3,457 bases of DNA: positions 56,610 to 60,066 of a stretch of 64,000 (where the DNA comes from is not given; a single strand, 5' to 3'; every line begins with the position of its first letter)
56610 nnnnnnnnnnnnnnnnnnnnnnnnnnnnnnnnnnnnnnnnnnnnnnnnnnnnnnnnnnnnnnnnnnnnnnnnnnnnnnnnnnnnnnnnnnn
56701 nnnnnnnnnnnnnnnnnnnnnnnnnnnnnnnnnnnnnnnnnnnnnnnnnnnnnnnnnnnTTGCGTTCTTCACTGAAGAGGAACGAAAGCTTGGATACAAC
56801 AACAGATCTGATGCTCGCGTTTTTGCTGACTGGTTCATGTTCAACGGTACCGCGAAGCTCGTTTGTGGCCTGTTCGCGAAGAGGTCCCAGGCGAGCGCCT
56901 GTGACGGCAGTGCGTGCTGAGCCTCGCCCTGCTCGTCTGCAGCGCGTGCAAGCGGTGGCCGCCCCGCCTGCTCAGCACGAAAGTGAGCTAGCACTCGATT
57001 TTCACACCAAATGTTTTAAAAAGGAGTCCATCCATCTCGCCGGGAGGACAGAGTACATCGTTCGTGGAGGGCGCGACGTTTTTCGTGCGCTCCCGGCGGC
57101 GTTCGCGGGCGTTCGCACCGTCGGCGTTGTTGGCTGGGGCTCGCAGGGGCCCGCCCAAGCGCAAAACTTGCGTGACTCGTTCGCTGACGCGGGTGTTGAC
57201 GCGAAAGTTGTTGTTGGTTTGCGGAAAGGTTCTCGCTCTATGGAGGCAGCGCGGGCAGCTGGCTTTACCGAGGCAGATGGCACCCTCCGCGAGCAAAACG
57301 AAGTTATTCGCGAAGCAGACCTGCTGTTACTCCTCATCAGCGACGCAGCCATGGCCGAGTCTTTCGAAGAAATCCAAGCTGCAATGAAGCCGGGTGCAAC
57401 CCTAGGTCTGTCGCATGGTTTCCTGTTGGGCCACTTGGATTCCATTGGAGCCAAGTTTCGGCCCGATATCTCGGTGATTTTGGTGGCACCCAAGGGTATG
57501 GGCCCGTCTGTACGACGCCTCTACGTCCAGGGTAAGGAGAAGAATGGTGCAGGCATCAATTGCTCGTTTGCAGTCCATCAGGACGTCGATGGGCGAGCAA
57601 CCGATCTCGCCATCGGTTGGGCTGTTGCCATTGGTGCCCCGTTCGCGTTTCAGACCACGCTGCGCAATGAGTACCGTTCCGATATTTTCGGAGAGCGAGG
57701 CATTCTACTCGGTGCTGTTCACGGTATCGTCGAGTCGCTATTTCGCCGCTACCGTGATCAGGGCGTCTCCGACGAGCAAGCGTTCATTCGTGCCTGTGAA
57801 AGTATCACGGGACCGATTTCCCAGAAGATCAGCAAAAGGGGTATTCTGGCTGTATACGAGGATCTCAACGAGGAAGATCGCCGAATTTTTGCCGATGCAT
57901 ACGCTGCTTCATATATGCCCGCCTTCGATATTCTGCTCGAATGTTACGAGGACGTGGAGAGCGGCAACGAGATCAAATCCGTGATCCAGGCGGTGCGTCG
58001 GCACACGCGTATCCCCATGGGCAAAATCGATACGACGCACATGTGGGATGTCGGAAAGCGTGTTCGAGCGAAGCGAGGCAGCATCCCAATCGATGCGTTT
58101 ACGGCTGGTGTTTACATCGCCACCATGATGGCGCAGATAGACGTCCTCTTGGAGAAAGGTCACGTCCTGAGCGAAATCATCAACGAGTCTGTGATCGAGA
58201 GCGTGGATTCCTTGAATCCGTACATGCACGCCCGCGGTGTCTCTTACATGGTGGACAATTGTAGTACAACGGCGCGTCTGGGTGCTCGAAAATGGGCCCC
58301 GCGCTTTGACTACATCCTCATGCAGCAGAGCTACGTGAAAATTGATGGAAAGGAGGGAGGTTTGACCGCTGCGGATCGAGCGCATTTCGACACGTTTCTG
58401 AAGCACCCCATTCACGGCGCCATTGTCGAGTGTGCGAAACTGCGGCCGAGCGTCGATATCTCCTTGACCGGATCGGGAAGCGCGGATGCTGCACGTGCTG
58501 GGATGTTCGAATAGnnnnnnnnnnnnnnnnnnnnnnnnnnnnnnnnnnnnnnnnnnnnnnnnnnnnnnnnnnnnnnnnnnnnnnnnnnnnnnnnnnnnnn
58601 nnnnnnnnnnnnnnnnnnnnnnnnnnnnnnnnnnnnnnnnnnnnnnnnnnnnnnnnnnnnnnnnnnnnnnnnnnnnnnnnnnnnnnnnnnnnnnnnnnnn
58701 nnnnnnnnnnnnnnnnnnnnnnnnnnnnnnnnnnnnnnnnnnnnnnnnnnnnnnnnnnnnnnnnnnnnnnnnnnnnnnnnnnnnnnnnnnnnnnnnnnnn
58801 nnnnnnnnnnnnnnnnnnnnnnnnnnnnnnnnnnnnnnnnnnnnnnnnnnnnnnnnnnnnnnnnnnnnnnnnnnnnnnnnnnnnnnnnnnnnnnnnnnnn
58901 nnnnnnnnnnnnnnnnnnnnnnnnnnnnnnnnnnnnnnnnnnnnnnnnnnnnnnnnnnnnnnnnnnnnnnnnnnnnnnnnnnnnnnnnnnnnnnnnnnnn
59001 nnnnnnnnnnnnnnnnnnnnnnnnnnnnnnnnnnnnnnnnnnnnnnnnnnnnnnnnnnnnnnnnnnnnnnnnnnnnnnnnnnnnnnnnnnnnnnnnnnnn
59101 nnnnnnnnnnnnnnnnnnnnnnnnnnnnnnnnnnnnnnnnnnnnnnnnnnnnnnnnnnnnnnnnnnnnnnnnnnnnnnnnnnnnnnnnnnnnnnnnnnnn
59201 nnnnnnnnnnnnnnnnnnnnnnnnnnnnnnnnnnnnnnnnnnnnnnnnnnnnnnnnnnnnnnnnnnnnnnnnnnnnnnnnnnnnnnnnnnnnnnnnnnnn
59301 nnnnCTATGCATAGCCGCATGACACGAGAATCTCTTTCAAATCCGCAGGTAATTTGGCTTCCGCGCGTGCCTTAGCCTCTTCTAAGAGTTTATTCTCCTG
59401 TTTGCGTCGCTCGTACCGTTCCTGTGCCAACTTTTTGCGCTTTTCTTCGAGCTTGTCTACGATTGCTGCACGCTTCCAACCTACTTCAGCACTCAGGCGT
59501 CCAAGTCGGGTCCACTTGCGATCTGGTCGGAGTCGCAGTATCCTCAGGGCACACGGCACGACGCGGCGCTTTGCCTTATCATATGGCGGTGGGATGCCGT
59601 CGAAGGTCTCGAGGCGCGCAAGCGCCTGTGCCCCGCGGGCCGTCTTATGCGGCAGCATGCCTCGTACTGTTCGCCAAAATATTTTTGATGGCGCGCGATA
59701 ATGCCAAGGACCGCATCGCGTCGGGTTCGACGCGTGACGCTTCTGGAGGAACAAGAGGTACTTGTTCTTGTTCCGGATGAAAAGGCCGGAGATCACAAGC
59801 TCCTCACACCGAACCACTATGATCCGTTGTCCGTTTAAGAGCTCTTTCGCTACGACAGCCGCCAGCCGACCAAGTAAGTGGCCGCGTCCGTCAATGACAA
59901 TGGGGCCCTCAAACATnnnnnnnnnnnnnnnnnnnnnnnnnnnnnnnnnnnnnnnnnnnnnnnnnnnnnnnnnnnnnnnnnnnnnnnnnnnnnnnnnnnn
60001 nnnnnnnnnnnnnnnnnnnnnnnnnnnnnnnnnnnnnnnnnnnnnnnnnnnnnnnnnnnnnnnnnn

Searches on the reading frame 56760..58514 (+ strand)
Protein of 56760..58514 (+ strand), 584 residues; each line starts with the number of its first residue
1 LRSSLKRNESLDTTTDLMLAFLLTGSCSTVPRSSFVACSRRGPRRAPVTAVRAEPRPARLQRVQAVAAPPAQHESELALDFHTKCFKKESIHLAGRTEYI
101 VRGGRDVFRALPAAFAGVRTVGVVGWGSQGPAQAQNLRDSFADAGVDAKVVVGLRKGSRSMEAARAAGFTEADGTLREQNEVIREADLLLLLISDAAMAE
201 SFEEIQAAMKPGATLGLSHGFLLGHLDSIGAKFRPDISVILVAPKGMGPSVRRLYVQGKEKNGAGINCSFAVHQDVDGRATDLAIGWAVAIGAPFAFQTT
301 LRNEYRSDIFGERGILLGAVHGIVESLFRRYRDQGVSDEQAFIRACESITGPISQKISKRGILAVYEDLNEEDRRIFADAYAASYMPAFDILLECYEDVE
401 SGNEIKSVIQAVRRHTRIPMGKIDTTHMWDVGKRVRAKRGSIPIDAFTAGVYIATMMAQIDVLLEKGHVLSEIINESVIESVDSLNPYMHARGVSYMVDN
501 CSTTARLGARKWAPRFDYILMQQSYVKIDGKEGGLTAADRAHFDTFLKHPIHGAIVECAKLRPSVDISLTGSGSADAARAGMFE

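Call 8: search_protein_families(library=pfam, proteins=[window:56760-58514:+], max_evalue=0.1)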
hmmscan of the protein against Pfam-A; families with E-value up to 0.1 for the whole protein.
window:56760-58514:+ (584 aa): 3 families
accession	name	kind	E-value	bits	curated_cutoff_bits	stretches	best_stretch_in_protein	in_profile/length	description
PF01450.25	KARI_C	-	1e-39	136.6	29.1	2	302-439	2-142/144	Ketol-acid reductoisomerase, C-terminal domain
PF07991.19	KARI_N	-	3.9e-35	121.3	20.6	1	119-293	5-161/165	Acetohydroxy acid isomeroreductase, NADPH-binding domain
PF10247.14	Romo1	-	0.018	15.9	27.6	0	202-237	3-38/66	Reactive mitochondrial oxygen species modulator 1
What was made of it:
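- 56811..58514 (+): KARI coding sequence (ketol-acid reductoisomerase, plastid-type, 567 aa). Pfam KARI_N and KARI_C (call 8).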

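Call 10: find_homologous_proteins(query=window:56811-58514:+, max_evalue=1e-30)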
Query window:56811-58514:+ (567 aa): 4893 proteins with E <= 1e-30 among 8000 candidates; the best 120 are listed.
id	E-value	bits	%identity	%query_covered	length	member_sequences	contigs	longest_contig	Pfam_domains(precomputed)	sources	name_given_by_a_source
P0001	0.0e+0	1106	87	100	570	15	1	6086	PF01450.26,PF07991.19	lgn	-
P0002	0.0e+0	1081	86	100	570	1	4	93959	PF01450.26,PF07991.19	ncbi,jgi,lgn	jgi:ketol-acid reductoisomerase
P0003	2.1e-272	923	74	98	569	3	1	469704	PF01450.26,PF07991.19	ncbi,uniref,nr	ncbi:hypothetical protein CDCA_CDCA10G3016 [Cyanidium caldarium]|uniref:Acetohydroxy-acid reductoiso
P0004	4.2e-262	889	72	100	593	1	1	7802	PF01450.26,PF07991.19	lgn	-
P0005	5.5e-247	839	70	96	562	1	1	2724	PF01450.26,PF07991.19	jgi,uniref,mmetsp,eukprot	uniref:Acetohydroxy-acid reductoisomerase n=1 Tax=Compsopogon caeruleus TaxID=31354 RepID=A0A7S1X9C6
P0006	7.3e-242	822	71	91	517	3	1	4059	PF01450.26,PF07991.19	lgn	-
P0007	2.8e-241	820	71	91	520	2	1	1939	PF01450.26,PF07991.19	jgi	-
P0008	6.9e-240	816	70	90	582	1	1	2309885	PF01450.26,PF07991.19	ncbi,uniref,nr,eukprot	ncbi:Ketol-acid reductoisomerase, chloroplastic [Porphyridium purpureum]|uniref:Acetohydroxy-acid re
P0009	7.4e-239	812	68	97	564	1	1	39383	PF01450.26,PF07991.19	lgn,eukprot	eukprot:Plantae.Rhodophyta-Hildenbrandia_rubra.ctg23025.p1 GENE.Plantae.Rhodophyta-Hildenbrandia_rub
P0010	2.0e-237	808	65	99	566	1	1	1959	PF01450.26,PF07991.19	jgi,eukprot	eukprot:CAMPEP_0182445904 /NCGR_PEP_ID=MMETSP1172-20130603/3855_1 /TAXON_ID=708627 /ORGANISM="Timspu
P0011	3.5e-237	807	71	90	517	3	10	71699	PF01450.26,PF07991.19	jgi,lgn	jgi:ketol-acid reductoisomerase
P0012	7.8e-237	806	62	89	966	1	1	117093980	PF01450.26,PF07991.19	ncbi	ncbi:hypothetical protein LXL04_034204 [Taraxacum kok-saghyz]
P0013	5.6e-236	803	70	92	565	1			PF01450.26,PF07991.19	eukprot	eukprot:CAMPEP_0185833516 /NCGR_PEP_ID=MMETSP1353-20130828/3010_1 /TAXON_ID=1077150 /ORGANISM="Eryth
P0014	8.3e-236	802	71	91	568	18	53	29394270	PF01450.26,PF07991.19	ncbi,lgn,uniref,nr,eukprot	ncbi:hypothetical protein I4F81_011579 [Pyropia yezoensis]|uniref:Uncharacterized protein n=1 Tax=Py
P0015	9.0e-236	802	70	93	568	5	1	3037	PF01450.26,PF07991.19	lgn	-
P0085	5.1e-208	711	93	60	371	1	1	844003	PF01450.26,PF07991.19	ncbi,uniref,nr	ncbi:Bifunctional acetohydroxyacid reductoisomerase [Cyanidiococcus yangmingshanensis]|uniref:Acetoh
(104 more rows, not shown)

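Call 11: find_encoding_contigs(protein=P0002, flank=8000, max_places=4)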
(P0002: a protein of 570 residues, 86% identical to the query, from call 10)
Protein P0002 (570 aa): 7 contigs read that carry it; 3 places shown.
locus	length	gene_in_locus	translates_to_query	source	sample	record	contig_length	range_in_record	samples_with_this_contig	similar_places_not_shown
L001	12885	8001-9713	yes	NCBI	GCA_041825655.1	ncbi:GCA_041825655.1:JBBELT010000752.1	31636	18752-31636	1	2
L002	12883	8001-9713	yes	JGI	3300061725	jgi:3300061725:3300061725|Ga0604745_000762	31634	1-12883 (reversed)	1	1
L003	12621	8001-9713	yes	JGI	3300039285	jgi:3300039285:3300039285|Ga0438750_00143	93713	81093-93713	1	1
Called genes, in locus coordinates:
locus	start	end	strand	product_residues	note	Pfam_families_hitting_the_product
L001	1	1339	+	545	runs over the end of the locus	PF16656:Pur_ac_phosph_N, PF00149:Metallophos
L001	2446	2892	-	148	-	-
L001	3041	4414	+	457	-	PF23459:S1_RRP5 (faint), PF00575:S1, PF24685:OB_RRP5_4th (faint), PF18614:RNase_II_C_S1 (faint), PF00575:S1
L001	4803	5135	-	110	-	-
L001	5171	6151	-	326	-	-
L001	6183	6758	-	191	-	-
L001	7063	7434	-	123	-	-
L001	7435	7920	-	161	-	-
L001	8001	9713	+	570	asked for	PF07991:KARI_N, PF01450:KARI_C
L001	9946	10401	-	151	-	-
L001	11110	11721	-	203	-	PF00572:Ribosomal_L13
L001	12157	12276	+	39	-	-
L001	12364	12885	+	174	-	?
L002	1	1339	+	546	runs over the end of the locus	PF16656:Pur_ac_phosph_N, PF00149:Metallophos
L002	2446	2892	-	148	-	-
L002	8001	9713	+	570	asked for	PF07991:KARI_N, PF01450:KARI_C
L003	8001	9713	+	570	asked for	PF07991:KARI_N, PF01450:KARI_C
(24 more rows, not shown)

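Call 12: find_encoding_contigs(protein=P0085, flank=8000, max_places=4)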
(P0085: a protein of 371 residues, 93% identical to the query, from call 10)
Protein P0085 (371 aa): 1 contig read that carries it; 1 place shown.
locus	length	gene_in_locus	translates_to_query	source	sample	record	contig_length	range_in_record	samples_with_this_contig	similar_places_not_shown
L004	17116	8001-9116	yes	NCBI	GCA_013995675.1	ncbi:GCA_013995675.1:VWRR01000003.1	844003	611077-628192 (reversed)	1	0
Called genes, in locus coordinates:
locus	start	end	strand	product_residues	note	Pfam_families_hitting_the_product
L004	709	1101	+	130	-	-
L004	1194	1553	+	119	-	-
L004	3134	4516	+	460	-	PF00575:S1, PF23459:S1_RRP5 (faint), PF24685:OB_RRP5_4th (faint), PF18614:RNase_II_C_S1 (faint), PF21543:CvfB_2nd (faint), PF00575:S1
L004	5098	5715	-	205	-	-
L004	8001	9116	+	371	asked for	PF07991:KARI_N, PF01450:KARI_C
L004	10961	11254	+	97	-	-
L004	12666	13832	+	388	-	PF00155:Aminotran_1_2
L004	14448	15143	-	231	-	-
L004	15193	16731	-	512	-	PF00249:Myb_DNA-binding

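Call 31: list_cluster_members(proteins=[window:56811-58511:+, window:59308-59916:-, window:56223-56663:-, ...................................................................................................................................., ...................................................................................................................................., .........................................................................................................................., window:52962-53960:-])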
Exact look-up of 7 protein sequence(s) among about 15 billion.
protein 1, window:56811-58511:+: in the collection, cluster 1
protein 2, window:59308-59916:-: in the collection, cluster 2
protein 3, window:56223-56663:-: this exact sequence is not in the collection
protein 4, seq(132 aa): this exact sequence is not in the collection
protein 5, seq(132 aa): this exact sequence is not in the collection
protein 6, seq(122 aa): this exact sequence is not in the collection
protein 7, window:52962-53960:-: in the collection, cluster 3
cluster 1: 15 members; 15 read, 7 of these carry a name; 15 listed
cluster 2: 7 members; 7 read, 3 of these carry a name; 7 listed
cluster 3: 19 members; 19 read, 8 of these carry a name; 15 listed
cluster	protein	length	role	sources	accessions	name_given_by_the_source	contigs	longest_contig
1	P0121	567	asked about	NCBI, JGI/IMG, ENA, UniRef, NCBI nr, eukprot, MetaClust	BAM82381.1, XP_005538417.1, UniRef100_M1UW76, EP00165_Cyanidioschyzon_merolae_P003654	ketol-acid reductoisomerase [Cyanidioschyzon merolae strain 10D] | Acetohydroxy-acid reductoisomerase n=1 Tax=Cyanidioschyzon merolae (strain NIES-3377 / ... | XP_005538417.1 ketol-acid reductoisomerase [Cyanidioschyzon merolae strain 10D]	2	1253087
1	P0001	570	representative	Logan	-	-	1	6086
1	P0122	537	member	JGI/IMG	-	ketol-acid reductoisomerase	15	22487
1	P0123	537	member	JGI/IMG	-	ketol-acid reductoisomerase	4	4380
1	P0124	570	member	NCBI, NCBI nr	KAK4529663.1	hypothetical protein CCYA_CCYA02G0520 [Cyanidiococcus yangmingshanensis]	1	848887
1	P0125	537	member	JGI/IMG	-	ketol-acid reductoisomerase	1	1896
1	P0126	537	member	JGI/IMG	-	ketol-acid reductoisomerase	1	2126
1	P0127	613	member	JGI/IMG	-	ketol-acid reductoisomerase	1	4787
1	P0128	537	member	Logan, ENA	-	-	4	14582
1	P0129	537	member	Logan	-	-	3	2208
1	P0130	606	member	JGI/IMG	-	-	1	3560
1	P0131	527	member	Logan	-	-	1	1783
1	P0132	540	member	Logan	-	-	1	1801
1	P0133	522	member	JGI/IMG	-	-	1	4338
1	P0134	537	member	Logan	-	-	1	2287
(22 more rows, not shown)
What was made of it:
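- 56811..58514 (+): Identical to BAM82381.1 / XP_005538417.1 of C. merolae 10D (call 31).
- Checked: Its 567-aa product is identical to BAM82381.1 of C. merolae 10D (call 31).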

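Call 32: find_encoding_contigs(protein=window:56811-58514:+, flank=5000, max_places=6)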
Protein window:56811-58514:+ (567 aa): 4 contigs read that carry it; 4 places shown.
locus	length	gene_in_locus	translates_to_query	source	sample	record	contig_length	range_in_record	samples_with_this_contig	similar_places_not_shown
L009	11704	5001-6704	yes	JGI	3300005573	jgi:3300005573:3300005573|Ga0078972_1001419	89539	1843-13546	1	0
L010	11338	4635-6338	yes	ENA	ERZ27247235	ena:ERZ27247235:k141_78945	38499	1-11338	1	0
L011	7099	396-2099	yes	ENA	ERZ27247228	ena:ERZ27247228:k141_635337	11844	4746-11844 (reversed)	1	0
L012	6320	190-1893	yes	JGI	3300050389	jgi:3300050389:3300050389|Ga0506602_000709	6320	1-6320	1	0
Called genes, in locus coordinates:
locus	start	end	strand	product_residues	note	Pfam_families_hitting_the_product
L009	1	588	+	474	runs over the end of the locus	PF00575:S1, PF23459:S1_RRP5 (faint), PF18614:RNase_II_C_S1 (faint), PF00575:S1, PF24685:OB_RRP5_4th (weak)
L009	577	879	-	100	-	-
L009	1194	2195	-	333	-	-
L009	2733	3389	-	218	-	-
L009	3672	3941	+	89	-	-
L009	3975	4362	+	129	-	-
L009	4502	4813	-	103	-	-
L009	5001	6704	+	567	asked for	PF07991:KARI_N, PF01450:KARI_C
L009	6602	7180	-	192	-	-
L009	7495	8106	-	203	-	PF00572:Ribosomal_L13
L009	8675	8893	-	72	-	-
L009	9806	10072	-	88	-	-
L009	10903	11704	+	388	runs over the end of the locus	PF00155:Aminotran_1_2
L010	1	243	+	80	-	?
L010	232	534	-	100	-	-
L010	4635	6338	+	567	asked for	PF07991:KARI_N, PF01450:KARI_C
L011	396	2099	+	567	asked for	PF07991:KARI_N, PF01450:KARI_C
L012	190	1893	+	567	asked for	PF07991:KARI_N, PF01450:KARI_C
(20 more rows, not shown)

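Call 40: find_encoding_contigs(protein=P0129, flank=3000, max_places=6)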
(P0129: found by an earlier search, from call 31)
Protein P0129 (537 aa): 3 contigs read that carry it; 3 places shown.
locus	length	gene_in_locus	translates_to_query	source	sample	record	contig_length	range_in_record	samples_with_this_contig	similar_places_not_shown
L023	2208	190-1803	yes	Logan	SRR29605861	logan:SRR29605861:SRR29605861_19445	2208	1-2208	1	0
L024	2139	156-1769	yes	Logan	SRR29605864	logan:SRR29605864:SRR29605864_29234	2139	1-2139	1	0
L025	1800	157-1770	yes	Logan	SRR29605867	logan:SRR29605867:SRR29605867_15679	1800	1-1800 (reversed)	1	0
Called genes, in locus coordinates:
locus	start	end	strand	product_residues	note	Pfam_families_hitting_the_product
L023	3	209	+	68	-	?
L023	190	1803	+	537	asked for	PF07991:KARI_N, PF01450:KARI_C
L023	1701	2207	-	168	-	?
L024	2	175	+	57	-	?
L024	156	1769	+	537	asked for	PF07991:KARI_N, PF01450:KARI_C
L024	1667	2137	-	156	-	?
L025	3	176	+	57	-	?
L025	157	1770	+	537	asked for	PF07991:KARI_N, PF01450:KARI_C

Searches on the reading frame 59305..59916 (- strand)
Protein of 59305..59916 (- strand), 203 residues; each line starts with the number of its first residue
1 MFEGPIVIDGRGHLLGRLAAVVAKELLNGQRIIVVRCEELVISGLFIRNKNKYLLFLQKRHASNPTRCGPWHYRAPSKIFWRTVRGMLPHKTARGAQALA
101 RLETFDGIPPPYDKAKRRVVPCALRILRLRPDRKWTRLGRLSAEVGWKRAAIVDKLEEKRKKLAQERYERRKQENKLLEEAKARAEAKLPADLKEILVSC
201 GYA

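Call 8: search_protein_families(library=pfam, proteins=[window:59305-59916:-], max_evalue=0.1)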
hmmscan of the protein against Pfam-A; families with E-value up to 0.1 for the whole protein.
window:59305-59916:- (203 aa): 1 family
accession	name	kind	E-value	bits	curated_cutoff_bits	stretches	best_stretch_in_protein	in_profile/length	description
PF00572.24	Ribosomal_L13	-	1.4e-20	74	23.8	1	6-109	4-117/119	Ribosomal protein L13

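Call 37: find_encoding_contigs(protein=window:59305-59916:-, flank=4500, max_places=10)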
Protein window:59305-59916:- (203 aa): 23 contigs read that carry it; 10 places shown.
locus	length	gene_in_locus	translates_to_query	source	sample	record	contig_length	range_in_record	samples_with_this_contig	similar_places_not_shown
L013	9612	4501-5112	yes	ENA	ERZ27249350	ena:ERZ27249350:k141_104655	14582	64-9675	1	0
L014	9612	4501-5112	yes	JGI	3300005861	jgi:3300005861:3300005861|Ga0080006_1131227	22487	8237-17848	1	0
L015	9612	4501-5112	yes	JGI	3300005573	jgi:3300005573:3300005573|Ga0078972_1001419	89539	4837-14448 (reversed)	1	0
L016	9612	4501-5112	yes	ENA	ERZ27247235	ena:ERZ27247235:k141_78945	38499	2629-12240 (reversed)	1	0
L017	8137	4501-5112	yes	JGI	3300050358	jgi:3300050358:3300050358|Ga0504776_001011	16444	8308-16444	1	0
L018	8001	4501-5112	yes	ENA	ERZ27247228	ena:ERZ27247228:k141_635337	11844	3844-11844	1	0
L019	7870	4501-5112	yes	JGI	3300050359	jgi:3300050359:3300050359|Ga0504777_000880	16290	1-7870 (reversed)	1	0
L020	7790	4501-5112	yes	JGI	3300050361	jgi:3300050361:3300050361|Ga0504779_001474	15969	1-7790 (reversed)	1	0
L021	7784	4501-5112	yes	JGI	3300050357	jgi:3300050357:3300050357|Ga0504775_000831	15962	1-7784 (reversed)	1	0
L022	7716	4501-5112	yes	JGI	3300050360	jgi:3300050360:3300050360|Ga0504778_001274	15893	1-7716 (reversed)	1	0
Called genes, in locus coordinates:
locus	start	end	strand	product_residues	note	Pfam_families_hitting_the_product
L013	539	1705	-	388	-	PF00155:Aminotran_1_2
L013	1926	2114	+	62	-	-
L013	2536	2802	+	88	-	-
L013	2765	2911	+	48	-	-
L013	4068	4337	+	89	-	-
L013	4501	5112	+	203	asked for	PF00572:Ribosomal_L13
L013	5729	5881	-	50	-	-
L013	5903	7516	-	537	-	PF07991:KARI_N, PF01450:KARI_C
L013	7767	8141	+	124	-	-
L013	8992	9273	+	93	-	-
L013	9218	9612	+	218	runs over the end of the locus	-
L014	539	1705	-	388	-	PF00155:Aminotran_1_2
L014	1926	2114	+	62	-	-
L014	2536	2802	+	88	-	-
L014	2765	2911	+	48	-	-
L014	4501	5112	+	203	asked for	PF00572:Ribosomal_L13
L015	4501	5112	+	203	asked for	PF00572:Ribosomal_L13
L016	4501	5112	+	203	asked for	PF00572:Ribosomal_L13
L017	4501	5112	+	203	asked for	PF00572:Ribosomal_L13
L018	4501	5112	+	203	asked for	PF00572:Ribosomal_L13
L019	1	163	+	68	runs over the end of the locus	-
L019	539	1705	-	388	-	PF00155:Aminotran_1_2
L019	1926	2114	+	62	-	-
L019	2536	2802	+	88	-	-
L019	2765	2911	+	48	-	-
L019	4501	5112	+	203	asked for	PF00572:Ribosomal_L13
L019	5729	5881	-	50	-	-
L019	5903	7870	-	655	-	?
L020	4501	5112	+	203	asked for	PF00572:Ribosomal_L13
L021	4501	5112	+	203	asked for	PF00572:Ribosomal_L13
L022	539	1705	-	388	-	PF00155:Aminotran_1_2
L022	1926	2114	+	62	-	-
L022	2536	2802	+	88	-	-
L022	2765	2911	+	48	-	-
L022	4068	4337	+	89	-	-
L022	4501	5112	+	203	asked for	PF00572:Ribosomal_L13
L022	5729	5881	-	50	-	-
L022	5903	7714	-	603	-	?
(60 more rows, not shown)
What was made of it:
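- JGI gene callers extended KARI to the contig end on L019-L022 (call 37).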
